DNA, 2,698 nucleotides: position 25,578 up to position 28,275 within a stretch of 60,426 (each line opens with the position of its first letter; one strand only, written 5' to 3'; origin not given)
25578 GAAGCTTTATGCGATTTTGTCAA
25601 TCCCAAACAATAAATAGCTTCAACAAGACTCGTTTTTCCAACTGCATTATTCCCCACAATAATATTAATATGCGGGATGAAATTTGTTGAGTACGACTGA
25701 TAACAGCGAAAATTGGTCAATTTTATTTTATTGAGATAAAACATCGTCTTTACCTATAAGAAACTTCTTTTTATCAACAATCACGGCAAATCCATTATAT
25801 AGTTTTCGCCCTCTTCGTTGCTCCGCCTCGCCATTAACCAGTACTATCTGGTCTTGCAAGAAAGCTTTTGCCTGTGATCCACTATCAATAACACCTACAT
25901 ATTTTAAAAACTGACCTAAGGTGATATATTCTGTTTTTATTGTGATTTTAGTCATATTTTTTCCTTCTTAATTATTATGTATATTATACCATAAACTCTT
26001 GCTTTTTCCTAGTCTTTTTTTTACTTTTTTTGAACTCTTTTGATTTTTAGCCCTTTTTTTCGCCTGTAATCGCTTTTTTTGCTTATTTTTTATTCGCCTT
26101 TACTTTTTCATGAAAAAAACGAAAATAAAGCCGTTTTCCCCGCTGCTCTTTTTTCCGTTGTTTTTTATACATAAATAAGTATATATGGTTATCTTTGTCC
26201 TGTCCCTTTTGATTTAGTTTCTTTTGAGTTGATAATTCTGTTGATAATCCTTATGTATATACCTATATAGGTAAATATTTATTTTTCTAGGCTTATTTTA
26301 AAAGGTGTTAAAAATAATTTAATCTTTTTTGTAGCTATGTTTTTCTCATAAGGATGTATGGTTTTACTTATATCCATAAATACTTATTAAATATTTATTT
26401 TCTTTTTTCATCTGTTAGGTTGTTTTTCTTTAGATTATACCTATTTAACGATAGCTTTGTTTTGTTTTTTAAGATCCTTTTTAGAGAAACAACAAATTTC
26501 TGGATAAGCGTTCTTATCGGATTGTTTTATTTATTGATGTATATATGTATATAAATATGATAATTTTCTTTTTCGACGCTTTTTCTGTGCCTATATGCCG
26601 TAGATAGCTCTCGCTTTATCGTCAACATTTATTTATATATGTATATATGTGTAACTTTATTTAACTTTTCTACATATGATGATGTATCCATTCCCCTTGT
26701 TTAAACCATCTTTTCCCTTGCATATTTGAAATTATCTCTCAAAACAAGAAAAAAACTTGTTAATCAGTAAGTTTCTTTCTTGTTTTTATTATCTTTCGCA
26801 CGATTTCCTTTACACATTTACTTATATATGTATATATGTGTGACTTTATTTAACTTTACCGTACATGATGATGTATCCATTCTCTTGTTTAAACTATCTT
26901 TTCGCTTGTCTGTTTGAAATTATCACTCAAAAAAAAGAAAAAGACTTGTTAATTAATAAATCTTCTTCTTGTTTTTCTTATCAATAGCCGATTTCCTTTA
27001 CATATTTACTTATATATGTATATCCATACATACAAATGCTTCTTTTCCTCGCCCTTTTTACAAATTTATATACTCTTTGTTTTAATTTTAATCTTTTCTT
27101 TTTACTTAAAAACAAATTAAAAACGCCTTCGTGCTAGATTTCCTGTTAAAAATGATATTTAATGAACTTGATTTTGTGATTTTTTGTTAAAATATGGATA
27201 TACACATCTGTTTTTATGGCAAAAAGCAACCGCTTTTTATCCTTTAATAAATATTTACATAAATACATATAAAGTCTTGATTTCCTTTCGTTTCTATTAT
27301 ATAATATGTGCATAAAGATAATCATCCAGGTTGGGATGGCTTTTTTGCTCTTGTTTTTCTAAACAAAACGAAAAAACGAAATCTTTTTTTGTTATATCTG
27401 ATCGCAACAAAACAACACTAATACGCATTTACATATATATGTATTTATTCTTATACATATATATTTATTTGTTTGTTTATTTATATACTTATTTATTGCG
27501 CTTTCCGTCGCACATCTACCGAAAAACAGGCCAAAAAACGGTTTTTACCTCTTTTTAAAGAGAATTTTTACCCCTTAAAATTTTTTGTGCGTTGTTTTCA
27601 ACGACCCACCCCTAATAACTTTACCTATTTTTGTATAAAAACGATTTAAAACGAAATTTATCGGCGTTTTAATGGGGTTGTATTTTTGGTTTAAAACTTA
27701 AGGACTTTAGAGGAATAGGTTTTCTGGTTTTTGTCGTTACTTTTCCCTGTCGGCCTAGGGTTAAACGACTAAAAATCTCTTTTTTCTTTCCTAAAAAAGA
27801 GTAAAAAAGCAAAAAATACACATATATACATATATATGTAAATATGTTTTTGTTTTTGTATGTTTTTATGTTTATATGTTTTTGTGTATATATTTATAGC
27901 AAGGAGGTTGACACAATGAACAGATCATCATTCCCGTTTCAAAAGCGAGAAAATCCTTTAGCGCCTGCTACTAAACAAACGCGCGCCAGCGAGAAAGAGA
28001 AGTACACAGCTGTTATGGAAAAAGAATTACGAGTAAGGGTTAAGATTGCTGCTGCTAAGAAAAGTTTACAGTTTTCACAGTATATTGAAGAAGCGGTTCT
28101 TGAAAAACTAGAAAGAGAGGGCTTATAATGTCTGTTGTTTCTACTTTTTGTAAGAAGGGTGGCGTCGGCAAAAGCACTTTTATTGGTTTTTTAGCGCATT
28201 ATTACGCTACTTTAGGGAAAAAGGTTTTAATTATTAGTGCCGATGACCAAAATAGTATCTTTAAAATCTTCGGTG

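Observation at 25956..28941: Origin operon split: ~3 kb insert between dnaN and yaaA with a gene-free iteron field and an opposite-strand RHH-ParA cassette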

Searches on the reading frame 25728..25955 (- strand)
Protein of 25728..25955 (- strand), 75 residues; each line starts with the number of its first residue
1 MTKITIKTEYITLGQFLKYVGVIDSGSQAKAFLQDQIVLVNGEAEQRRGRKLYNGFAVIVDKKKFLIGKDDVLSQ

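Call 6: search_protein_families(library=pfam, proteins=[window:25728-25955:-], max_evalue=1)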
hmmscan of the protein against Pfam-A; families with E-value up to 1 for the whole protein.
window:25728-25955:- (75 aa): 3 families
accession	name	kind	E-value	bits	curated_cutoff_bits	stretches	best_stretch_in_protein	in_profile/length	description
PF13275.11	S4_2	-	1.1e-24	86.6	24.6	1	4-67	1-64/65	S4 domain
PF22421.1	SYY_C-terminal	-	0.0064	16.8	27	1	2-46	10-54/83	Tyrosine--tRNA ligase SYY-like C-terminal domain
PF01479.30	S4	-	0.02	15.1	22.8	1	15-43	5-33/48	S4 domain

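Call 7: search_protein_families(library=ncbifam, proteins=[window:25728-25955:-], max_evalue=1)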
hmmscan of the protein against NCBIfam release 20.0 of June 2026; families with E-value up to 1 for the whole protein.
window:25728-25955:- (75 aa): 2 families
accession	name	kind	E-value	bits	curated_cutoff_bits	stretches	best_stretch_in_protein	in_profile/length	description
TIGR02988.1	YaaA_near_RecF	hypoth_equivalog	9e-28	96.2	84.75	1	3-60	1-58/60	S4 domain-containing protein YaaA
NF008561.0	PRK11507.1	equivalog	1.7e-05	24.7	95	1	9-61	10-62/70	ribosome-associated protein YbcJ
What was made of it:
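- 25728..25955 (-): yaaA (S4-domain protein). It is the left boundary and the first gene of yaaA-recF-gyrB-gyrA. TIGR02988 9e-28 and PF13275 1e-24 (calls 6, 7).
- Checked: Flanking genes: yaaA 25728-25955 (-), matching TIGR02988 YaaA_near_RecF at 9e-28 (call 7). dnaN 28942-30066 (-).
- It reaches no curated equivalog cut-off (call 7), so the partition role rests on context.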

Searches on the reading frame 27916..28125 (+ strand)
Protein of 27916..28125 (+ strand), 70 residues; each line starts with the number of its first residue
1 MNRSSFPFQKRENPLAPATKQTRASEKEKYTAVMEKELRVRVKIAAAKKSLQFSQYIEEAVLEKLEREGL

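Call 6: search_protein_families(library=pfam, proteins=[window:27916-28125:+], max_evalue=1)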
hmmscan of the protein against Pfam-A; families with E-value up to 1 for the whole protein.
window:27916-28125:+ (70 aa): 2 families
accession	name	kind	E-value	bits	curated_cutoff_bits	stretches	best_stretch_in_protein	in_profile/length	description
PF21432.3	56B_RHH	-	3.4e-05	24.1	27.2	1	36-63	1-28/32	56B-like, Ribbon-helix-helix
PF23807.1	RHH_10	-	0.042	14.5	27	1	23-59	19-55/84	Ribbon-helix-helix protein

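Call 7: search_protein_families(library=ncbifam, proteins=[window:27916-28125:+], max_evalue=1)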
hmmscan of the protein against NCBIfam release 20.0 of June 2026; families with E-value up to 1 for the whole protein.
window:27916-28125:+ (70 aa): 0 families

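Call 25: search_solved_structures(query=window:27916-28125:+, max_evalue=10, show_alignments=2)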
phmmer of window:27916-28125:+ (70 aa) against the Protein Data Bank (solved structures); distinct sequences matched with E-value up to 10: 8.
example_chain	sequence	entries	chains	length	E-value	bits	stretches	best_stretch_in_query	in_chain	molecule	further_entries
2kel_A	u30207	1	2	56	7.8e-06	29.7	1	23-67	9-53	Uncharacterized protein 56B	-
4xh0_A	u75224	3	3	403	0.52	14.6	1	24-58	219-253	Similar to uniprot|P29295 Saccharomyces cerevisiae YPL204w HRR25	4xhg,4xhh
4xhl_A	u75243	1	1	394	0.55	14.5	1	24-58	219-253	Casein kinase I homolog HRR25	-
5cyz_A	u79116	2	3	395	0.55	14.5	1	24-58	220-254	Casein kinase I homolog HRR25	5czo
4iul_A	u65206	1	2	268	1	13.6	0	7-29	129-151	Eukaryotic translation initiation factor 4 gamma 2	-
9rgv_A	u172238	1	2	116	3.8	11.8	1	20-63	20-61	sc-apCC3-CW1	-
9rgz_A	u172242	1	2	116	4.1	11.7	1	20-63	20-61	sc-apCC3-CW-2NTT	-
9rgy_A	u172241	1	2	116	9.5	10.6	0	20-63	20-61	sc-apCC3-CW-0NTT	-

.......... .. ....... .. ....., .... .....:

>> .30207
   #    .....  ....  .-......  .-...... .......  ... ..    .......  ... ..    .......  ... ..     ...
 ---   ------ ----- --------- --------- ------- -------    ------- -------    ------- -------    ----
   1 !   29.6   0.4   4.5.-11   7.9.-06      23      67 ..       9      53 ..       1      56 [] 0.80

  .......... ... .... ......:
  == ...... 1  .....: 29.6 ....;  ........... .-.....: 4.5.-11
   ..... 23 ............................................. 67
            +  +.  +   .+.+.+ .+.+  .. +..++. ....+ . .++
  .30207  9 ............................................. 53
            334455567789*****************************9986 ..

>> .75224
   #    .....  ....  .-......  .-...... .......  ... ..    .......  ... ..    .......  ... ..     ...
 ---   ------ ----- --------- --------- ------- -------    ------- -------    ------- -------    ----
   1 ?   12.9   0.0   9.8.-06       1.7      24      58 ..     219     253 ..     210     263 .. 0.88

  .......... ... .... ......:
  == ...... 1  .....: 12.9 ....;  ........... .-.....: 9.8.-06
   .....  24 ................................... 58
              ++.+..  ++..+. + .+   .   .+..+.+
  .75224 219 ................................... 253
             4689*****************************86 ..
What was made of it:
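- On Type Ib partition system: 2kel (SvtR) 8e-6 (call 25).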

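Call 34: find_homologous_proteins(query=window:27916-28125:+, max_evalue=0.001)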
Query window:27916-28125:+ (70 aa): 20 proteins with E <= 0.001 among 20 candidates.
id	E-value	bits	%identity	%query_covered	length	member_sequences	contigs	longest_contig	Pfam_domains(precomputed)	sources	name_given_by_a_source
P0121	1.3e-34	134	100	100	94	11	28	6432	-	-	-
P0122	2.5e-33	130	96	100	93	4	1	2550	PF21432.4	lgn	-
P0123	3.2e-31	123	90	100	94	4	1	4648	-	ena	-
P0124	3.7e-26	107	77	100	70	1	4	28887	-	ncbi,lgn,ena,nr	ncbi:MAG: hypothetical protein PHO86_01880 [Bacilli bacterium]|nr:hypothetical protein [Bacilli bact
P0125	5.3e-25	104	74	99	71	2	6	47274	PF21432.4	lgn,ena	-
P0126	4.5e-19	85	66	100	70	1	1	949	-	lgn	-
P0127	3.5e-17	79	63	100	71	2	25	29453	-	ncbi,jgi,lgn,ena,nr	ncbi:MAG TPA: hypothetical protein GXZ48_04780 [Acholeplasmataceae bacterium]|jgi:hypothetical prote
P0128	7.2e-17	78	60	99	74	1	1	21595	-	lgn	-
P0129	1.5e-16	77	59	100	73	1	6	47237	-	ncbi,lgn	-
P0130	2.4e-16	77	60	91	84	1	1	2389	PF21432.4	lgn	-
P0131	3.0e-16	76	59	99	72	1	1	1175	-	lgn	-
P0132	4.9e-16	76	63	100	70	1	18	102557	-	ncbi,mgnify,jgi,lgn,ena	mgnify:CR=1 FL=1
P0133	9.2e-16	75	63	90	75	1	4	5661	PF21432.4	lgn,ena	-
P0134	1.1e-15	75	63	90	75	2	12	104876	PF21432.4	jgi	-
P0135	1.5e-15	74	63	90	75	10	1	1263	PF21432.4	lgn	-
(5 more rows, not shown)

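Call 39: search_protein_families(library=phrogs, proteins=[window:27916-28125:+], max_evalue=0.01)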
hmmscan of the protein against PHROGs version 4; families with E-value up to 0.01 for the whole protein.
window:27916-28125:+ (70 aa): 2 families
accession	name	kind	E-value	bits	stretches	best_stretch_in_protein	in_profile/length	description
phrog_582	-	transcription regulation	0.00096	20.4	1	21-68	51-98/105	Arc-like repressor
phrog_19714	-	unknown function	0.009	17.6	0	45-69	50-74/75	-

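Call 43: predict_structure(alignment_id=A3)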
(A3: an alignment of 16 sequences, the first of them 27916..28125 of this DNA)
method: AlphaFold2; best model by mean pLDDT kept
length: 70 residues; sequences in the alignment: 16
mean_pLDDT: 74.6   pTM: 0.41
mean pLDDT of the five models: 74.6, 74.6, 73.5, 72.9, 71.5
residues with pLDDT >= 90: 1; 70-90: 36; 50-70: 31; < 50: 2
segments of 3 or more residues with pLDDT < 50: none
pLDDT, mean of each block of 10 residues (from residue 1): 59 65 59 80 89 86 83
secondary structure, 60 per line:
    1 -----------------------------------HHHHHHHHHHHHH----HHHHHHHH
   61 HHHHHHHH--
elements in order: H36-48 H53-68
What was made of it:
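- On Type Ib partition system: The model has a beta region plus two helices (call 43).
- The structure model has a disordered 1-35 followed by two helices (call 43).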

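Call 47: fold_search(model_id=the predicted structure, library=pdb)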
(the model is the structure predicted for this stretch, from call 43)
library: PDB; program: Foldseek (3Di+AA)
matches with E <= 10: 50; with E <= 0.001: 0
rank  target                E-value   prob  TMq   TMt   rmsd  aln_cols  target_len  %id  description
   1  2kel_MODEL_1_A        3.5e-01  0.98  0.45  0.65   1.3        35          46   46  Structure of the transcription regulator SvtR from the hyperthermophilic archaeal virus SIRV1 (released 2009-06-16)
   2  5x3t_A                6.6e-01  0.97  0.42  0.42   0.9        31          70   32  VapBC from Mycobacterium tuberculosis (released 2017-06-07)
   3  6iya_A                8.7e-01  0.93  0.49  0.69   1.5        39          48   23  Structure of the DNA binding domain of antitoxin CopASO (released 2019-01-16)
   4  1myl_A                9.4e-01  0.97  0.51  0.76   1.0        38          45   24  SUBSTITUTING HYDROPHOBIC RESIDUES FOR A BURIED SALT BRIDGE ENHANCES PROTEIN STABILITY BUT DOES NOT REDUCE CONFORMATION (released 1995-01-26)
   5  8ypj_A                1.3e+00  0.87  0.49  0.66   1.9        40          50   20  Cyrstal structure of the MazE-mt10 Antitoxin from Mycobacterium tuberculosis (released 2024-05-15)
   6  1par_A                1.4e+00  0.85  0.54  0.71   4.9        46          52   20  DNA RECOGNITION BY BETA-SHEETS IN THE ARC REPRESSOR-OPERATOR CRYSTAL STRUCTURE (released 1994-07-31)
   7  2k9i_MODEL_1_A        1.4e+00  0.84  0.47  0.58   1.2        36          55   25  NMR structure of plasmid copy control protein ORF56 from sulfolobus islandicus (released 2009-10-20)
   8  2jxg_A                1.6e+00  0.57  0.40  0.56   2.1        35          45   26  Solution Structure of the DNA Binding domain of Proline Utilization A (PutA) (released 2008-02-19)
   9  1myk_B                1.9e+00  0.93  0.53  0.81   0.6        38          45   21  CRYSTAL STRUCTURE, FOLDING, AND OPERATOR BINDING OF THE HYPERSTABLE ARC REPRESSOR MUTANT PL8 (released 1995-01-26)
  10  7etr_B                1.9e+00  0.82  0.50  0.48   1.4        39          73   23  Crystal structure of SO_1444-SO_1445 complex from Shewanella oneidensis (released 2022-03-23)
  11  9kkd_B                1.9e+00  0.77  0.49  0.75   1.8        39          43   23  the structure of StnY (released 2025-11-19)
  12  9kkd_A                1.9e+00  0.77  0.48  0.71   1.8        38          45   24  the structure of StnY (released 2025-11-19)
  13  1bdv_D                2.0e+00  0.92  0.53  0.73   0.6        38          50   21  ARC FV10 COCRYSTAL (released 1999-01-06)
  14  1bdv_B                2.0e+00  0.89  0.51  0.66   0.8        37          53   22  ARC FV10 COCRYSTAL (released 1999-01-06)
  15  1par_C                2.0e+00  0.87  0.51  0.71   1.0        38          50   21  DNA RECOGNITION BY BETA-SHEETS IN THE ARC REPRESSOR-OPERATOR CRYSTAL STRUCTURE (released 1994-07-31)
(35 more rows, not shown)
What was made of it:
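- On Type Ib partition system: The top Foldseek hits are RHH proteins such as Arc, CopG, RHH antitoxins and AmrZ, with probability up to 0.98 (call 47).
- Foldseek hits are RHH repressors (call 47).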

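Call 80: search_protein_representatives(alignment_id=A3)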
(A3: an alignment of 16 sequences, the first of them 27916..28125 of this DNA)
Query: 16 sequences, 72 profile positions. Proteins with E-value up to 0.001 (for the whole library): 120; up to 1e-10: 60; up to 1e-30: 1. The best 120 are listed.
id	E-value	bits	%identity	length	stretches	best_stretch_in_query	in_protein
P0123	2.4e-32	127.2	-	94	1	1-72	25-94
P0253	3.7e-30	120.2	-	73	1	1-72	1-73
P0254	7.7e-27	109.5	-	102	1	1-72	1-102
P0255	1.1e-26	109.1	-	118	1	2-72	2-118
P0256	5.9e-25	103.5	-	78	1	1-71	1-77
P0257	6.2e-25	103.4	-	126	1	1-72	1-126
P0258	1.5e-24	102.2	-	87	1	1-72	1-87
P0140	3.3e-24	101.1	-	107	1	1-71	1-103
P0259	8.6e-24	99.8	-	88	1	1-72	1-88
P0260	5.3e-23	97.2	-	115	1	2-72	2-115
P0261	1.4e-22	95.9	-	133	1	1-72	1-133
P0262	7.6e-22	93.5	-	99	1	3-72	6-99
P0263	9.9e-22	93.2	-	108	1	1-71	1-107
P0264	5.4e-21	90.8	-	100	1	1-71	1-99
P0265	1.6e-20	89.3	-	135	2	10-71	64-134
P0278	8.9e-18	80.5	-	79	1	19-71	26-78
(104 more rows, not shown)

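Call 83: find_encoding_contigs(protein=P0278, flank=8000, max_places=3)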
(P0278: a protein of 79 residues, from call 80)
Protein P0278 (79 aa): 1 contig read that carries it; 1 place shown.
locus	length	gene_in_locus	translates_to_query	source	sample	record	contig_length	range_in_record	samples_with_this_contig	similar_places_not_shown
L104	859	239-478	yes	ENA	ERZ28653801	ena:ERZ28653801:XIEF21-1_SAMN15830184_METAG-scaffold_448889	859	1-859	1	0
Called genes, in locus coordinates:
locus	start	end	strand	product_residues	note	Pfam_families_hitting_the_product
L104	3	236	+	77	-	?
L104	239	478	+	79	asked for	-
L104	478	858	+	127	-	?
